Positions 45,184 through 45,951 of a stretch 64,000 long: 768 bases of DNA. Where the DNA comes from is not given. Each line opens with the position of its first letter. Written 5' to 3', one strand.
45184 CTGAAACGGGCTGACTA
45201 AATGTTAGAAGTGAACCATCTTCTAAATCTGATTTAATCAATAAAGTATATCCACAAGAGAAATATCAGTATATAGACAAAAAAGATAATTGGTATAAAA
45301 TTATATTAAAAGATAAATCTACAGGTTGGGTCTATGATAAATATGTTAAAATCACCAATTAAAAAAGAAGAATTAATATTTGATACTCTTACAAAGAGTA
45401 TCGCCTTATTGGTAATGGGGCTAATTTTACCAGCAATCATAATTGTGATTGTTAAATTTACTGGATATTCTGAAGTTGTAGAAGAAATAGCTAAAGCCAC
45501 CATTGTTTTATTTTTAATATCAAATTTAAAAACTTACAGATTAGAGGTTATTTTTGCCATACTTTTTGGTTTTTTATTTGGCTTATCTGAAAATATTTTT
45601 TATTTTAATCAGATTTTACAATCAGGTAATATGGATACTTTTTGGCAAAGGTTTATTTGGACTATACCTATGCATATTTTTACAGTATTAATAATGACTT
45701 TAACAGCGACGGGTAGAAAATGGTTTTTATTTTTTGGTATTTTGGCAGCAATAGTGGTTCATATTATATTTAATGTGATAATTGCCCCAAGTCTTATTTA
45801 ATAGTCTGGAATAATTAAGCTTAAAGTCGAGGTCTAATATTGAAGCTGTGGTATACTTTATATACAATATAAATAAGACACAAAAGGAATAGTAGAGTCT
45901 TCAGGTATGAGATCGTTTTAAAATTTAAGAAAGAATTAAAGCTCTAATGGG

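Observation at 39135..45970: Giant-protein cassette inserted at the 3' end of htpX and flanked by 46-bp direct repeats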

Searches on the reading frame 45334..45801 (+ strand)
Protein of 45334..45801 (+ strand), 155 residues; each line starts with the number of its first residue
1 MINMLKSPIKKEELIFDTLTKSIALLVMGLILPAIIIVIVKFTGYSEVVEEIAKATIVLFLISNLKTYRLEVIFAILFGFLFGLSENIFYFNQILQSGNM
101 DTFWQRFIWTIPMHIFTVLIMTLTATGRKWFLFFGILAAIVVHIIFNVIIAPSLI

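Call 10: search_protein_families(library=pfam, max_evalue=0.01, proteins=[window:45334-45798:+])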
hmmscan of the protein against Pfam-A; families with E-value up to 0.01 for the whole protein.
seq(155 aa): 1 family
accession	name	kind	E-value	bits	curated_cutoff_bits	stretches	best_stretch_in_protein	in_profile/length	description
PF13367.11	PrsW-protease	-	4.6e-08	33.3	23.5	1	47-150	51-174/196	PrsW family intramembrane metalloprotease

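Call 20: find_encoding_contigs(protein=window:45334-45801:+, flank=10000, max_places=10)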
Protein window:45334-45801:+ (155 aa): 3 contigs read that carry it; 2 places shown.
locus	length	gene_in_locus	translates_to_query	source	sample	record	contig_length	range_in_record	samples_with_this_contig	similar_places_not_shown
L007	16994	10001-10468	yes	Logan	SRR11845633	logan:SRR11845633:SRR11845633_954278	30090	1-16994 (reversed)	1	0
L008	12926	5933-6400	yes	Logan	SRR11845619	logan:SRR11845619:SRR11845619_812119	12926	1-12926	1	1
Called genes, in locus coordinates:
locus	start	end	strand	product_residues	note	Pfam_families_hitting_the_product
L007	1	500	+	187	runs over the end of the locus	PF04011:LemA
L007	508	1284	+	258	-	-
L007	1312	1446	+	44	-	-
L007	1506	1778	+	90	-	-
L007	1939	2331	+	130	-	-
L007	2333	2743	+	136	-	-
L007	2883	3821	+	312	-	PF05569:Peptidase_M56 (weak), PF01435:Peptidase_M48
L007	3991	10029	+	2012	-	PF24299:DUF7483, PF25788:Ig_Rha78A_N (weak), PF08239:SH3_3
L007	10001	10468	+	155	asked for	PF13367:PrsW-protease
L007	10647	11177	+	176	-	-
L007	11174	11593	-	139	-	PF04224:DUF417 (faint)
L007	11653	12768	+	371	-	-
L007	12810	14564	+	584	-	PF00664:ABC_membrane, PF00005:ABC_tran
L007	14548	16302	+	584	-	PF00664:ABC_membrane, PF02463:SMC_N (weak), PF00005:ABC_tran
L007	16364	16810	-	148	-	-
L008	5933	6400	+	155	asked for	PF13367:PrsW-protease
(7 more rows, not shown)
